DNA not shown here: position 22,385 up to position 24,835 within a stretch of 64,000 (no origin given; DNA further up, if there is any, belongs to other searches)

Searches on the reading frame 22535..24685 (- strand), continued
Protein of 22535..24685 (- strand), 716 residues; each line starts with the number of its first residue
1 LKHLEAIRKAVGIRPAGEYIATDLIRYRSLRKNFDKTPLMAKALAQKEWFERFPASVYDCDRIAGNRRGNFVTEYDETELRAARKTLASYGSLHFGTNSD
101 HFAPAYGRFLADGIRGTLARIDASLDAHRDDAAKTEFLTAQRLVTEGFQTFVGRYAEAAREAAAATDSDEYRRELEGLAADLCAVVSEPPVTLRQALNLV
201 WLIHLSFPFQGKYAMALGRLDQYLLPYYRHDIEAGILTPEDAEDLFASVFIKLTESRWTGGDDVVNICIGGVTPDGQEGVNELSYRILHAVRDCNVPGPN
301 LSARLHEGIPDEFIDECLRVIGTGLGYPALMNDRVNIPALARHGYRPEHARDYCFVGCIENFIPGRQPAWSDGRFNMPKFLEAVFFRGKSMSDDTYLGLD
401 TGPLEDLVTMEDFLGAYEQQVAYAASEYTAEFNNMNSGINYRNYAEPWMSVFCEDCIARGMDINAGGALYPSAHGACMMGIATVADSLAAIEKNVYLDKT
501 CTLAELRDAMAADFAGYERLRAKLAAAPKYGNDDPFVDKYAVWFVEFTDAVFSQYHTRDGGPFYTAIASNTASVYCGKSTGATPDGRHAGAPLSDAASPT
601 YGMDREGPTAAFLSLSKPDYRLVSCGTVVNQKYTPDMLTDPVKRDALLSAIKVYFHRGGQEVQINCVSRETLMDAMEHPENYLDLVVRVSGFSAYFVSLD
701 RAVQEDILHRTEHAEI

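Call 11: search_solved_structures(query=window:22535-24685:-, max_evalue=0.00001, show_alignments=2)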
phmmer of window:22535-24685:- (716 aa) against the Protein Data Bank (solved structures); distinct sequences matched with E-value up to 0.00001: 37.
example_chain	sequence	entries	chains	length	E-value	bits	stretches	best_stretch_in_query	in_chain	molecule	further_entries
9f3w_A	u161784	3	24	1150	2.7e-120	406.3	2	102-711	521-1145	Choline trimethylamine-lyase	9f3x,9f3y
5a0z_A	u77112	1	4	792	9.5e-111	374.7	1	101-711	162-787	CHOLINE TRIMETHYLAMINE LYASE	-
5a0u_A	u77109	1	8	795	9.7e-111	374.7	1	101-711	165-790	CHOLINE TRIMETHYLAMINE LYASE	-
9ht9_A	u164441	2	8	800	4.8e-106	359.2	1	126-711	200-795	Choline trimethylamine-lyase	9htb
9r0v_A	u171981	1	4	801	4.9e-106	359.2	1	126-711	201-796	Choline trimethylamine-lyase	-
6vue_A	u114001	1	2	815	5e-106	359.1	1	126-711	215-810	Choline trimethylamine-lyase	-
5faw_A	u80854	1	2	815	5.1e-106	359.1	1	126-711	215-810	Choline trimethylamine-lyase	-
5fay_A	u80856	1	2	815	5.1e-106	359.1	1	127-711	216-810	Choline trimethylamine-lyase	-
5fau_A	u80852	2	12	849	5.8e-106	358.9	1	126-711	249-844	Choline trimethylamine-lyase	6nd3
5fav_A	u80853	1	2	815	1.3e-105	357.8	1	126-711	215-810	Choline trimethylamine-lyase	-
5kdp_A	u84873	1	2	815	3.4e-105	356.4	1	126-711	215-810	Choline trimethylamine-lyase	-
1r8w_A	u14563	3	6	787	5.8e-105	355.6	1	70-714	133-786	glycerol dehydratase | B12-independent glycerol dehydratase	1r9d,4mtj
9rco_A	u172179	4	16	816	1.2e-102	347.9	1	87-713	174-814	Glycyl radical protein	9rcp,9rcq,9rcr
5i2a_A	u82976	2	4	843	2.9e-98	333.5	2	70-514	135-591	Diol-dehydratase | Diol dehydratase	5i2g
6xs4_A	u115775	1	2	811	3.4e-94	320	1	111-714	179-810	Formate C-acetyltransferase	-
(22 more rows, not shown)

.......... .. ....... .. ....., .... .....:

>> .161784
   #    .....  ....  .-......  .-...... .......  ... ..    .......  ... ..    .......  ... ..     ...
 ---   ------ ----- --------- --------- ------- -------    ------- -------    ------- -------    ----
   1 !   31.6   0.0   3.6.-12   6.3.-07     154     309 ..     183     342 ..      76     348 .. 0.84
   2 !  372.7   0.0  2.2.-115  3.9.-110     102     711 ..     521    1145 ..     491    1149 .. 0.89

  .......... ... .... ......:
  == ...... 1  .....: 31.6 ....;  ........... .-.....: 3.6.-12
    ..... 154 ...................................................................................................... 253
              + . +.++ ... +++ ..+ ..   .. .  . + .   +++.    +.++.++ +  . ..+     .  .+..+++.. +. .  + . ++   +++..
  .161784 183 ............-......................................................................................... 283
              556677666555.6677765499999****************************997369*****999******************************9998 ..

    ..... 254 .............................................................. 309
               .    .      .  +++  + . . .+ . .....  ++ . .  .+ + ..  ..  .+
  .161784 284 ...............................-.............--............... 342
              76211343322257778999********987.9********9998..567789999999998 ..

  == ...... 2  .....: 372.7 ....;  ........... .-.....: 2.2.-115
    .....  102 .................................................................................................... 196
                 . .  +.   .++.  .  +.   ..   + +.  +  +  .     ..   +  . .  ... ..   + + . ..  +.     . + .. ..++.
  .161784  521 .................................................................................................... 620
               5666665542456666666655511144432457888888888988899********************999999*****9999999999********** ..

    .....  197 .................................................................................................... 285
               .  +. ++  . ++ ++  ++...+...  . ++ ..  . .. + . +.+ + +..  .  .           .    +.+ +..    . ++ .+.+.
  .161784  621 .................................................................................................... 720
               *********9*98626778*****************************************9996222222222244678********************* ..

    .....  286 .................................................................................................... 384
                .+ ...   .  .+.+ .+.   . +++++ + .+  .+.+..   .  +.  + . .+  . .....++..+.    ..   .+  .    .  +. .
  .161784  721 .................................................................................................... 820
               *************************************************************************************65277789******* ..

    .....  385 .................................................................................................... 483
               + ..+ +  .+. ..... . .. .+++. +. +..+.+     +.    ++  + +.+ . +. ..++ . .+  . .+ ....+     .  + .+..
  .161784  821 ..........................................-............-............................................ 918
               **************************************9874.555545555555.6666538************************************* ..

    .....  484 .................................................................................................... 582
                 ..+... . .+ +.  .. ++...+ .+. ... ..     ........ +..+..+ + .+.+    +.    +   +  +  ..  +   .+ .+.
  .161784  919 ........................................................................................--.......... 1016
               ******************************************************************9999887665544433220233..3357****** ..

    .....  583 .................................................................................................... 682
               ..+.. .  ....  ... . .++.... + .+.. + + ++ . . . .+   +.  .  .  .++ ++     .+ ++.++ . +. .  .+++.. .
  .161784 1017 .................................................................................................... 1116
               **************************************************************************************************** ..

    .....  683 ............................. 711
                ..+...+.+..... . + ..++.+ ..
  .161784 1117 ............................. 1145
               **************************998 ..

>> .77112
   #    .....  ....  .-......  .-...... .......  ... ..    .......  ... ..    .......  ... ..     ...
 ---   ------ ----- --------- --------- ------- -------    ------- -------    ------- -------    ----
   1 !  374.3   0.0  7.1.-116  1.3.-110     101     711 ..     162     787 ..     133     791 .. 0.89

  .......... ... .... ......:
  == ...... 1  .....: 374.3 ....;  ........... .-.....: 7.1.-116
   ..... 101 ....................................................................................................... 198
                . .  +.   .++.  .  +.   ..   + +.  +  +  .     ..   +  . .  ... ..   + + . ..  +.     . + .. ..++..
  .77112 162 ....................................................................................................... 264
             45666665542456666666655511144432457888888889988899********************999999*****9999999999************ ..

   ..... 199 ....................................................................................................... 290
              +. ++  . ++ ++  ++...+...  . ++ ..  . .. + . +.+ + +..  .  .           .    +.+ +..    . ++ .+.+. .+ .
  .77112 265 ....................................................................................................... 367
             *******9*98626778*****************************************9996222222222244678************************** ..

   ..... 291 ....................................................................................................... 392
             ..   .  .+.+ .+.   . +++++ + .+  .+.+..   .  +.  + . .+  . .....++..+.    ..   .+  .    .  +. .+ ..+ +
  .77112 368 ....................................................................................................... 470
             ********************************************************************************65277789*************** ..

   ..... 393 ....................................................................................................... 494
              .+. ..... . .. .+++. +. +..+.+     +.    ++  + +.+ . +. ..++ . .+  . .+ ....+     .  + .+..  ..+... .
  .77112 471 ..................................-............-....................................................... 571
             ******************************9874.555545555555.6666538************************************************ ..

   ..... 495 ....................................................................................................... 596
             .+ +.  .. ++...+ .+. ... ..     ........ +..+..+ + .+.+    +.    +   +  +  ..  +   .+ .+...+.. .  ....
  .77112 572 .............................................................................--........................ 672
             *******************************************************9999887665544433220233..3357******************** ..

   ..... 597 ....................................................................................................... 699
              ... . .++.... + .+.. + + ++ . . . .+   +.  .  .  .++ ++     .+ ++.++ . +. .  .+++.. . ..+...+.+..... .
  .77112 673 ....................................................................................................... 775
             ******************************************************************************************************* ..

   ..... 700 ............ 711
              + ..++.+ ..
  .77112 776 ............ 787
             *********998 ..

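Call 12: search_protein_families(library=ncbifam, proteins=[window:22535-24685:-], max_evalue=0.01)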
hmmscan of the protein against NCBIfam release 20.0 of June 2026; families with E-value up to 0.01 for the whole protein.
window:22535-24685:- (716 aa): 12 families
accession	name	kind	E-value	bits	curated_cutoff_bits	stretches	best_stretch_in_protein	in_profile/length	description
TIGR01774.1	PFL2-3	subfamily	8.9e-133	444.2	678.2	1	100-713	156-784/786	formate C-acetyltransferase/glycerol dehydratase family glycyl radical enzyme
TIGR04394.1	choline_CutC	equivalog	2.6e-121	406.6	1050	1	128-712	191-785/789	choline trimethylamine-lyase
NF043068.1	glycl_HYPD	equivalog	7.7e-118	394.6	1100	1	114-713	174-782/784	trans-4-hydroxy-L-proline dehydratase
NF048011.1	SfplDhtHpsGDes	equivalog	1.8e-109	367.3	1000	1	127-714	216-820/821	(2S)-3-sulfopropanediol dehydratase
NF048009.1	SfplDhtHpfGKleb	equivalog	3.5e-104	349.6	1000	1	94-712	178-821/824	(2S)-3-sulfopropanediol dehydratase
NF007437.0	PRK09983.1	equivalog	1.2e-96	324.5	1109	1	100-713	155-763/765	formate C-acetyltransferase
NF033715.1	glycyl_HPDL_Lrg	equivalog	6.6e-78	262.5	1150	2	136-514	270-678/901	4-hydroxyphenylacetate decarboxylase large subunit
NF033718.1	indole_decarb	equivalog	4.7e-73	246.7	1100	2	517-713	670-866/868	indoleacetate decarboxylase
TIGR01255.1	pyr_form_ly_1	equivalog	2.1e-45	155.4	994.2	1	174-714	217-742/744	formate C-acetyltransferase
NF038360.1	rad_fix_GrcA3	exception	8.6e-18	64.2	158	1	645-715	7-77/78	autonomous glycyl radical cofactor GrcA3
NF008341.1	PRK11127.1-1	equivalog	2e-16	59.7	145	1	662-714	26-78/80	autonomous glycyl radical cofactor GrcA2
TIGR04365.1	spare_glycyl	equivalog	2.5e-12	47.2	170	1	650-711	60-121/126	autonomous glycyl radical cofactor GrcA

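Call 18: find_related_loci(query=window:22535-24685:-, collection=genome_contigs, flank=10000)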
Query window:22535-24685:- (716 aa) in genome_contigs; peptide patterns used: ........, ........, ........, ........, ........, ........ (x = any residue, [..] = any of these).
599 stretches matched a pattern (row limit reached: there are more); 535 encode a relative of the query (tblastn E <= 1e-3); the best 80 are kept; 80 distinct loci.
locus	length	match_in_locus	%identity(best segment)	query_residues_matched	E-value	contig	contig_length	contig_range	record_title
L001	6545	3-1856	58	99-713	0e+0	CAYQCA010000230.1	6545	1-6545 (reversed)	MAG TPA_asm: uncultured Clostridium sp. isolate binchicken_co158_149 genome assembly, contig: NODE_9618_length_6545_cov_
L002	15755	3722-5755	49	25-714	0e+0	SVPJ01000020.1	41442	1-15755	MAG: Oscillospiraceae bacterium isolate SIG588 NODE_20752_length_41442_cov_2.473823, whole genome shotgun sequence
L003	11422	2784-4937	54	1-713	0e+0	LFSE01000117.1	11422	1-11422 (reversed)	MAG: Clostridiales bacterium DTU074 scaffold25955, whole genome shotgun sequence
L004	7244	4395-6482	49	5-714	0e+0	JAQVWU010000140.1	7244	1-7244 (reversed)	MAG: Eubacteriales bacterium isolate STF2_11 NODE_34622_length_7244_cov_2.680343_Sandtown_F2, whole genome shotgun seque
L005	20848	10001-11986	50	40-714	0e+0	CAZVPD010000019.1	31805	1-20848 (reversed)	MAG TPA_asm: uncultured Lachnospiraceae bacterium isolate SRP192927_co1_887 genome assembly, contig: NODE_2367_length_31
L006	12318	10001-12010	47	31-714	0e+0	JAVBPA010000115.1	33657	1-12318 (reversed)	MAG: Eubacteriales bacterium isolate EPI_MAG_00124 c_000001335277, whole genome shotgun sequence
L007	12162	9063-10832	37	83-713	2e-121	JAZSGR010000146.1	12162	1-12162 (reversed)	MAG: Victivallaceae bacterium isolate T1900044577_TS20190043.MAGScoT_cleanbin_000050 SGB_517_k141_2550048, whole genome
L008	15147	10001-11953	36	76-716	1e-110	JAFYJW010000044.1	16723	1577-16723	MAG: Synergistes sp. isolate RGIG7157 Water_buffalos_Abomasum-5__c791976, whole genome shotgun sequence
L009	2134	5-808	62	446-713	1e-110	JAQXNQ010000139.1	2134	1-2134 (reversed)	MAG: Oscillospiraceae bacterium isolate SUG1357 k141_8892190, whole genome shotgun sequence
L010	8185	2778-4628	35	112-715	8e-100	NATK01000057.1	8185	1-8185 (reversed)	MAG: Candidatus Latescibacteria bacterium 4484_7 ex4484_7_scaffold_7480, whole genome shotgun sequence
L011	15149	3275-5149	34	101-713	2e-97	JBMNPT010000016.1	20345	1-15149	MAG: Eubacteriales bacterium isolate SBF912SR2HQ0024 scaffold_11167_c1, whole genome shotgun sequence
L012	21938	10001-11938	33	80-714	8e-88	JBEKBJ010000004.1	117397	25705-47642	MAG: Candidatus Binatia bacterium isolate SPRUCE 133 SPRUCE_133_4, whole genome shotgun sequence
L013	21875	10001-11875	34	100-714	7e-87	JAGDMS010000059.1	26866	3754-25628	MAG: Deltaproteobacteria bacterium isolate CTSoil_040 scaffold_1007, whole genome shotgun sequence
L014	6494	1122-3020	31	96-714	3e-86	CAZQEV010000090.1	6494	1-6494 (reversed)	MAG TPA_asm: uncultured Syntrophomonadaceae bacterium isolate binchicken_co39_384 genome assembly, contig: NODE_25893_le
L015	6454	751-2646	31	96-713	3e-85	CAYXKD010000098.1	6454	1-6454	MAG TPA_asm: uncultured Syntrophomonadaceae bacterium isolate binchicken_co39_259 genome assembly, contig: NODE_26081_le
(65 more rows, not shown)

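Call 22: find_encoding_contigs(protein=P0030, flank=10000, max_places=3)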
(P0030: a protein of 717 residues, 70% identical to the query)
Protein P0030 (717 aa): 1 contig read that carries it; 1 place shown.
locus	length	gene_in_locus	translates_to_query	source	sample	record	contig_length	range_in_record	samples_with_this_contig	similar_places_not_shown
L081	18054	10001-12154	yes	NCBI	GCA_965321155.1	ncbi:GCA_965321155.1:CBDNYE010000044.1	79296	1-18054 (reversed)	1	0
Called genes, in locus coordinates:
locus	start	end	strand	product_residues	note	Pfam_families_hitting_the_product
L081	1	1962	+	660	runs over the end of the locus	PF02687:FtsX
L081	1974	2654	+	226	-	PF02463:SMC_N (faint), PF00005:ABC_tran, PF13304:AAA_21 (faint)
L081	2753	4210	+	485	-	-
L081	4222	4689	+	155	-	PF04073:tRNA_edit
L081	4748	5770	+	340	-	PF01408:GFO_IDH_MocA (weak), PF02894:GFO_IDH_MocA_C, PF22725:GFO_IDH_MocA_C3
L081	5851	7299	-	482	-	-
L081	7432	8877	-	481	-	-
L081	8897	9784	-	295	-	PF00165:HTH_AraC (faint), PF12833:HTH_18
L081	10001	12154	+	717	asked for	PF02901:PFL-like, PF01228:Gly_radical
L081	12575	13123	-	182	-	PF00545:Ribonuclease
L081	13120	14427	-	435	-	PF02127:Peptidase_M18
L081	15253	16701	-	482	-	-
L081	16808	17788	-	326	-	PF16654:DAPDH_C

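Call 23: find_encoding_contigs(protein=P0003, flank=10000, max_places=2)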
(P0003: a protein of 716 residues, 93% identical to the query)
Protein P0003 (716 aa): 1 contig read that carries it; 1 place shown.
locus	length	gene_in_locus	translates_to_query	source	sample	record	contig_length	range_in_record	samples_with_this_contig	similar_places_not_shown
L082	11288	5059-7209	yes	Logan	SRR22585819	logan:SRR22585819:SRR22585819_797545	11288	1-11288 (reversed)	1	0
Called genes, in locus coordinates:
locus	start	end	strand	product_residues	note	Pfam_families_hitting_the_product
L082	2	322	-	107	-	?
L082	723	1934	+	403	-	PF07690:MFS_1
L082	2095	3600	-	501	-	-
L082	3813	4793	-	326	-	PF13472:Lipase_GDSL_2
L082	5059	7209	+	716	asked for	PF02901:PFL-like, PF01228:Gly_radical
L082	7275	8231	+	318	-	PF08950:DUF1861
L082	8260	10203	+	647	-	-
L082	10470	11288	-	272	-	?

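Call 24: find_encoding_contigs(protein=P0005, flank=10000, max_places=2)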
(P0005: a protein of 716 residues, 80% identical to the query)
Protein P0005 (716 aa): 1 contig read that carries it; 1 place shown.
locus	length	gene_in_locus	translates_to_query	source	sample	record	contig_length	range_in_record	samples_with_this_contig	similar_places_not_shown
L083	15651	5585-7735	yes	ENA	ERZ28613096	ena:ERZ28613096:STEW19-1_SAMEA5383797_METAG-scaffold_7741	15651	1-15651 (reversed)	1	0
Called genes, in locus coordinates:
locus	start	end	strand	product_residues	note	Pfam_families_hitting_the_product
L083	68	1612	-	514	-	PF07940:Hepar_II_III_C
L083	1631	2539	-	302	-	PF00149:Metallophos, PF12850:Metallophos_2 (faint)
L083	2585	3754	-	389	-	PF13527:Acetyltransf_9, PF13530:SCP2_2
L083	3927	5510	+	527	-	PF00295:Glyco_hydro_28 (weak)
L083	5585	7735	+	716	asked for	PF02901:PFL-like, PF01228:Gly_radical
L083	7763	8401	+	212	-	PF12708:Pect-lyase_RHGA_epim (weak)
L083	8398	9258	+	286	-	-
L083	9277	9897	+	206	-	PF00583:Acetyltransf_1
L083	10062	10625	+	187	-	-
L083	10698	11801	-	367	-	PF04346:EutH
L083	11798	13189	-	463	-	PF01554:MatE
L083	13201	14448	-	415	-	PF08501:Shikimate_dh_N, PF18317:SDH_C (weak), PF13238:AAA_18 (weak), PF01202:SKI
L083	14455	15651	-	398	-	?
